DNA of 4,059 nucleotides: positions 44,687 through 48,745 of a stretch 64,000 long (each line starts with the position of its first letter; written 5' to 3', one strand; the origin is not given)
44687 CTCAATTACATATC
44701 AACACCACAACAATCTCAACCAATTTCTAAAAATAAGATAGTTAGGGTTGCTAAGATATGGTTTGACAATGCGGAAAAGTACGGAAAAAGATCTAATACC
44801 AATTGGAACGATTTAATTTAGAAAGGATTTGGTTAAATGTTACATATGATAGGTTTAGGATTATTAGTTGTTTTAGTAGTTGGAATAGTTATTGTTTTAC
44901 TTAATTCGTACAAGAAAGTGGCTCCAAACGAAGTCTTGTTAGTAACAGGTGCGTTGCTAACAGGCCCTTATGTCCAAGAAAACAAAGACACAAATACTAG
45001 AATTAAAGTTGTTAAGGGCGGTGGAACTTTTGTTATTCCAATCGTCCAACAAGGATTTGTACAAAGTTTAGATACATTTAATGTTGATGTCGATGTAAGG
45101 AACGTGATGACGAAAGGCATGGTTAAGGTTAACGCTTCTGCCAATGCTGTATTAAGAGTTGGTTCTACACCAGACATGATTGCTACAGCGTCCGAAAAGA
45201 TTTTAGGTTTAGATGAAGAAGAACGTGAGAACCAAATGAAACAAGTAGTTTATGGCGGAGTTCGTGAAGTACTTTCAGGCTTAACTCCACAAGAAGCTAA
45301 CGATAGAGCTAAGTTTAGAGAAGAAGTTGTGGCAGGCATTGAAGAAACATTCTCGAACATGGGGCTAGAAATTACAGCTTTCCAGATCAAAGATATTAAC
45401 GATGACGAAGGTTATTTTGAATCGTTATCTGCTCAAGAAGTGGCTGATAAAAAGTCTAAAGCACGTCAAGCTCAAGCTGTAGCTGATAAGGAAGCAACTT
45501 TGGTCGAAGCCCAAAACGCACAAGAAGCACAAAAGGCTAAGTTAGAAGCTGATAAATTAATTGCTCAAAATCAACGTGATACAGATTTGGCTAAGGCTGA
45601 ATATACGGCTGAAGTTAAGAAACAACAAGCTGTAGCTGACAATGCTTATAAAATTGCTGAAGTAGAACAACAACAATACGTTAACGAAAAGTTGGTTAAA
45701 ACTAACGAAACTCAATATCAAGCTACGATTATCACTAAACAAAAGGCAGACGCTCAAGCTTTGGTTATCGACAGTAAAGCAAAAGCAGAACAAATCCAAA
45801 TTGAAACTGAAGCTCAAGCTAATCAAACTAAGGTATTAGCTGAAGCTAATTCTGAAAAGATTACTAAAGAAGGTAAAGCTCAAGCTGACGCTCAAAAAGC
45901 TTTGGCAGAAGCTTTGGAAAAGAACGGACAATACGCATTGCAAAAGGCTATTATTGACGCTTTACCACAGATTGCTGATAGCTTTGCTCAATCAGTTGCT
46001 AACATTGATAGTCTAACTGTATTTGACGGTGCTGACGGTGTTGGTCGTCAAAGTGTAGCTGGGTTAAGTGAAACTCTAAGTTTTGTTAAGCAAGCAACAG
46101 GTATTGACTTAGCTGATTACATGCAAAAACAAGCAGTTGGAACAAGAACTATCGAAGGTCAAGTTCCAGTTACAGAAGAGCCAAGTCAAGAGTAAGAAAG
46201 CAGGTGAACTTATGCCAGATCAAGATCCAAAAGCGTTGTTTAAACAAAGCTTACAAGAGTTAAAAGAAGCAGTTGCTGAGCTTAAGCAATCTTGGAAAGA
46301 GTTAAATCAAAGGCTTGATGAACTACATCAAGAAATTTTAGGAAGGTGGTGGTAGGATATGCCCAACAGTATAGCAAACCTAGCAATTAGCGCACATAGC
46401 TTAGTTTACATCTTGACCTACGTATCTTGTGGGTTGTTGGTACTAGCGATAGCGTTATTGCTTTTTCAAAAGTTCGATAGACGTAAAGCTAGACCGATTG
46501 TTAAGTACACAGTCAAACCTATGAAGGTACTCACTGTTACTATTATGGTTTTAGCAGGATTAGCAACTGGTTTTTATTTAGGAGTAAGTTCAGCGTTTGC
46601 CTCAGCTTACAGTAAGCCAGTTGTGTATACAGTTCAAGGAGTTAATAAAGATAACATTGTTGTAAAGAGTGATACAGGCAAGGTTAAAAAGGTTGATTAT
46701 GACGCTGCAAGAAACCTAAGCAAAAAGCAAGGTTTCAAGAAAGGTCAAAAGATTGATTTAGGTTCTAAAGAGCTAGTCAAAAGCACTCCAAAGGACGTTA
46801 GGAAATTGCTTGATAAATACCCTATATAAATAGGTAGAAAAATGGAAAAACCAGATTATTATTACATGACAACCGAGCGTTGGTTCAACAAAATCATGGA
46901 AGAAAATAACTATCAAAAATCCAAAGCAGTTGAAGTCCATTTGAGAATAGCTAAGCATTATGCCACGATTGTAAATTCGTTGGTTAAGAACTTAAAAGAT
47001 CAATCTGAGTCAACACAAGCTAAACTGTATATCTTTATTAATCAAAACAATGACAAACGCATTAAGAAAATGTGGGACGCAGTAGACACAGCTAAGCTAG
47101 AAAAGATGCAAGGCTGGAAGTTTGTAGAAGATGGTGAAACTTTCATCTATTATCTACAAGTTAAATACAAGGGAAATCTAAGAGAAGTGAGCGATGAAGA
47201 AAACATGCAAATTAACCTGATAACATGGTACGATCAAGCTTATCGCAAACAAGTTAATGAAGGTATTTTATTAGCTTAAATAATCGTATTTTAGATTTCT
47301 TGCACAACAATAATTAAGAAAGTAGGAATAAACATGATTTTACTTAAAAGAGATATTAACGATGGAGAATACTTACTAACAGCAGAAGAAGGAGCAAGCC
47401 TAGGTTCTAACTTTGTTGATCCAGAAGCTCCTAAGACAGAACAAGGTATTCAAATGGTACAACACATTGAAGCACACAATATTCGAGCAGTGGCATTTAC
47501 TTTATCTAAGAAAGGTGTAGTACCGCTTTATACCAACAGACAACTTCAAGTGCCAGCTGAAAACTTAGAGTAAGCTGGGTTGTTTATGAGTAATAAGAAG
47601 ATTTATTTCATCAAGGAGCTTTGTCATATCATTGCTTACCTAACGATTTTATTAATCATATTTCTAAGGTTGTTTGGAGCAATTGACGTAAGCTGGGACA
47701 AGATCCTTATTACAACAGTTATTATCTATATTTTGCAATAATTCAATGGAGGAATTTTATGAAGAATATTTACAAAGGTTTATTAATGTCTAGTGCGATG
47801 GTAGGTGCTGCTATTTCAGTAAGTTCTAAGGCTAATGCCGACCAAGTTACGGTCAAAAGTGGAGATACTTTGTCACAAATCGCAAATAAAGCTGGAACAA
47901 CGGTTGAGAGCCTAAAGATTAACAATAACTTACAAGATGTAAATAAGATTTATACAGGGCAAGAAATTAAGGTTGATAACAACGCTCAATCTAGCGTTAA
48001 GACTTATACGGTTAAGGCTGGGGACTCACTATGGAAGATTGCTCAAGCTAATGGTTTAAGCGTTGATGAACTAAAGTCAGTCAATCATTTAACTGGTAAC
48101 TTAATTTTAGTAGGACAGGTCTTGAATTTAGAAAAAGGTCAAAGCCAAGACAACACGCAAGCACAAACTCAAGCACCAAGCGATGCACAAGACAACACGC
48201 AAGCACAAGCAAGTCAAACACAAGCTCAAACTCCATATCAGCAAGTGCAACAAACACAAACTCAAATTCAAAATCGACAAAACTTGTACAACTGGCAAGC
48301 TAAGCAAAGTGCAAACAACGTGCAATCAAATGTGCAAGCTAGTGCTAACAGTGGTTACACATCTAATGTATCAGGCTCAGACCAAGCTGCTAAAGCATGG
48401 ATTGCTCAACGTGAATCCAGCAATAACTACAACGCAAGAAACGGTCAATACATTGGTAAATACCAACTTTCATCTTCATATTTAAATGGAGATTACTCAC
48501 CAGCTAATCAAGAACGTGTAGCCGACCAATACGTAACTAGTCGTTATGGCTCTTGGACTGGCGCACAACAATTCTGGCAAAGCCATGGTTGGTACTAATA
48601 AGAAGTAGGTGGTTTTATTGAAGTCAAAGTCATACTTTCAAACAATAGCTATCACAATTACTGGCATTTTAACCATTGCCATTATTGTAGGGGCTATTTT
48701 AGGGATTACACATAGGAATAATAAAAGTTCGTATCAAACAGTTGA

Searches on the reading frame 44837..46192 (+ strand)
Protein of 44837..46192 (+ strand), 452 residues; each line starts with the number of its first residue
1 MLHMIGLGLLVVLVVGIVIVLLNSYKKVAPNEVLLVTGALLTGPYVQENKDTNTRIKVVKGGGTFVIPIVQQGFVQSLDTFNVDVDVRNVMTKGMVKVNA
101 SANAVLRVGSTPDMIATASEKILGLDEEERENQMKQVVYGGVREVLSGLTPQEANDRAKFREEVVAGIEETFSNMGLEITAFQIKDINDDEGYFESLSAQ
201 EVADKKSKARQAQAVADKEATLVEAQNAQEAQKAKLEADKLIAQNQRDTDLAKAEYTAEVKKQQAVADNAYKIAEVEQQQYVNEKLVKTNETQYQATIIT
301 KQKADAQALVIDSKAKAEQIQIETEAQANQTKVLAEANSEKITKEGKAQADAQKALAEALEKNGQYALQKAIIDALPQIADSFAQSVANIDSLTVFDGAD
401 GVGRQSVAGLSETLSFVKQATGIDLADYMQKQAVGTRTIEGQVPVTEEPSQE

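Call 45: search_protein_families(library=pfam, proteins=[window:44837-46192:+], max_evalue=0.001)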
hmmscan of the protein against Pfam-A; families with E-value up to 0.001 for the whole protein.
window:44837-46192:+ (452 aa): 2 families
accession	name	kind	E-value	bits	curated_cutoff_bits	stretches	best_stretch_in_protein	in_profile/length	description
PF01145.31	Band_7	-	5e-23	82.5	23.6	1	27-217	2-175/176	SPFH domain / Band 7 family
PF15975.10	Flot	-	2.6e-05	24.8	27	1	324-420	2-101/124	Flotillin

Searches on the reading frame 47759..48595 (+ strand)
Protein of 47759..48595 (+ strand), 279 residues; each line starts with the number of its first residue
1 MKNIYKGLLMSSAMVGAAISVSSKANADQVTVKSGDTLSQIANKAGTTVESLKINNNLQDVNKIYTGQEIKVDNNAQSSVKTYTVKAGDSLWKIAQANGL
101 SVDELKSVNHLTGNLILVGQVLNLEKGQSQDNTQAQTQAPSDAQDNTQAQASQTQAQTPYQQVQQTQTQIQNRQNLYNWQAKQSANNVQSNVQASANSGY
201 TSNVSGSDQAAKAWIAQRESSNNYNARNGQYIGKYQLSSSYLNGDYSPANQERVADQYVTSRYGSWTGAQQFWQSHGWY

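Call 45: search_protein_families(library=pfam, proteins=[window:47759-48595:+], max_evalue=0.001)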
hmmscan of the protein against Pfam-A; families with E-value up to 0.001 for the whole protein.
window:47759-48595:+ (279 aa): 4 families
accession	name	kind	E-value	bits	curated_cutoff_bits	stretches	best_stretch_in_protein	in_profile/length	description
PF01476.26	LysM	-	1.4e-28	99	20.9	2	83-123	1-41/43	LysM domain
PF23473.1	LysM3_LYK4_5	-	1.2e-05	25.7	29.3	0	32-65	7-39/48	LYK4/5 LysM3 domain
PF23577.1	LysM_RLK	-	9.3e-05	22.8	27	0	82-107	2-27/44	LysM domain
PF04225.17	LysM_OapA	-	0.00013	22.4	22.3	0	80-115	2-37/85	Opacity-associated protein A LysM-like domain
